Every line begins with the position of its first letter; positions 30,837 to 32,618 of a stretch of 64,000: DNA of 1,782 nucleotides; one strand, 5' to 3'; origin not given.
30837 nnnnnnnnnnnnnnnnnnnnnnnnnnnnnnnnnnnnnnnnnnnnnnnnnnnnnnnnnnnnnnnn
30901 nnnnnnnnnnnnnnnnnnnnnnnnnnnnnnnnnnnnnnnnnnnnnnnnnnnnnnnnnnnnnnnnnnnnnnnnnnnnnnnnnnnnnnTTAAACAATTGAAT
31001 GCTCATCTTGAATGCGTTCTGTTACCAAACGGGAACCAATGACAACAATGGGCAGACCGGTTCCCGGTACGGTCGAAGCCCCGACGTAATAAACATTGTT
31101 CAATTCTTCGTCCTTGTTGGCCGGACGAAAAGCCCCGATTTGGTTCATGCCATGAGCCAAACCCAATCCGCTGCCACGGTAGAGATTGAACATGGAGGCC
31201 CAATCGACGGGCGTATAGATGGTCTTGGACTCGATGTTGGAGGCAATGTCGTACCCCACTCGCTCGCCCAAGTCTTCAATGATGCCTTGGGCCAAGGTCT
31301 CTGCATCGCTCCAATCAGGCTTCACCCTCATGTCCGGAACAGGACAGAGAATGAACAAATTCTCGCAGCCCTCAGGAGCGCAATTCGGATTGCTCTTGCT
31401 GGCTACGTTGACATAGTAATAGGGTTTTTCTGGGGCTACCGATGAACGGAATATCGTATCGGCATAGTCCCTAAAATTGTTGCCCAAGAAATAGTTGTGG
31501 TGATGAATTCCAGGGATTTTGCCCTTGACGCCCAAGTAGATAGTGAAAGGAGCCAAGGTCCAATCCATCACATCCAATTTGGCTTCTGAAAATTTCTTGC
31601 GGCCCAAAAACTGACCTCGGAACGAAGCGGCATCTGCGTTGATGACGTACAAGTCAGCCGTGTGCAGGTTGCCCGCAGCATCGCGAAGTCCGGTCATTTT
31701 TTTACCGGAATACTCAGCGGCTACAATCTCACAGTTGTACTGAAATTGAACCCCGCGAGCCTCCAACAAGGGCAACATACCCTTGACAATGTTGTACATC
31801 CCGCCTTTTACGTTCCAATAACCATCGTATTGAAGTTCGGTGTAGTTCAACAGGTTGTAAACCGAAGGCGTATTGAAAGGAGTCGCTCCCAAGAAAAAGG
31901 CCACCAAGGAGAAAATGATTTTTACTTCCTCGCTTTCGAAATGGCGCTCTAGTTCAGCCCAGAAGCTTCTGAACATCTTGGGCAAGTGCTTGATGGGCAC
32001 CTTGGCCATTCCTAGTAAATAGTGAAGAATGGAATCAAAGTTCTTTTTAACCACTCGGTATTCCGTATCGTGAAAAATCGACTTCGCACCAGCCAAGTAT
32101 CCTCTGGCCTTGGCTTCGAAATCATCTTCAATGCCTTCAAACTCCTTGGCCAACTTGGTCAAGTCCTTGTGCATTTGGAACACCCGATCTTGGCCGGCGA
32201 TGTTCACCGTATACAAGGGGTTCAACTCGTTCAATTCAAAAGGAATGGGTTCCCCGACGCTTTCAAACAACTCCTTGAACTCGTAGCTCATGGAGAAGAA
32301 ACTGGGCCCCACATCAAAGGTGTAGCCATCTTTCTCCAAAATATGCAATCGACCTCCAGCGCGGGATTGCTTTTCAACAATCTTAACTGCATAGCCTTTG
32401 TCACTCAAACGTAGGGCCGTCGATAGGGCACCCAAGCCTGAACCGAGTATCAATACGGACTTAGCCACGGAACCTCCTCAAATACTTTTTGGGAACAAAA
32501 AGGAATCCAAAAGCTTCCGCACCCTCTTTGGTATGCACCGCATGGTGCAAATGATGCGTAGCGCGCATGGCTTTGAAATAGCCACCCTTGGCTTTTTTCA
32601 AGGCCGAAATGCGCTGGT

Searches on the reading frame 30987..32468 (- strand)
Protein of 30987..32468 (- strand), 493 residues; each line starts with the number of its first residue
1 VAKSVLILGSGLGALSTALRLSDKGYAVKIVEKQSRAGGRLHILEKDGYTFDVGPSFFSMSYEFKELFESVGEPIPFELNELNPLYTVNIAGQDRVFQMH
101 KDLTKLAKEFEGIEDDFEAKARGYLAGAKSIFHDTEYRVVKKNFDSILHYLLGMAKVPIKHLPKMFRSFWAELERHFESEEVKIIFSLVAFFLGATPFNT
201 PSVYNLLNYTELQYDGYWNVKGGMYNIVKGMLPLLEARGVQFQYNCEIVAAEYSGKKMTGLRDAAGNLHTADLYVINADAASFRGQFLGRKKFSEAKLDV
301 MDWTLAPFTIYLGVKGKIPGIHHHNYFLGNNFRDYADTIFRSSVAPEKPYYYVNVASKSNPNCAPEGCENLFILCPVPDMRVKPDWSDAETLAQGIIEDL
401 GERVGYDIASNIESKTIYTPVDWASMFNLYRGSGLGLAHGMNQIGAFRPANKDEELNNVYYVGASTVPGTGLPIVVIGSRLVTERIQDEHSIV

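Call 57: search_protein_families(library=pfam, proteins=[window:30987-32468:-], max_evalue=0.00001)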
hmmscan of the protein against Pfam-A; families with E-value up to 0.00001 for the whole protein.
window:30987-32468:- (493 aa): 3 families
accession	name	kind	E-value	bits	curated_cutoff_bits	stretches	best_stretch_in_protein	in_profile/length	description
PF01593.30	Amino_oxidase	-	2.7e-23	83.4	19.8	1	15-470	4-427/443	Flavin containing amine oxidoreductase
PF13450.12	NAD_binding_8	-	8.2e-12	45.7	21.9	1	7-67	1-61/68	NAD(P)-binding Rossmann-like domain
PF01266.30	DAO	-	2.4e-07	31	27.9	0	5-38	2-35/353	FAD dependent oxidoreductase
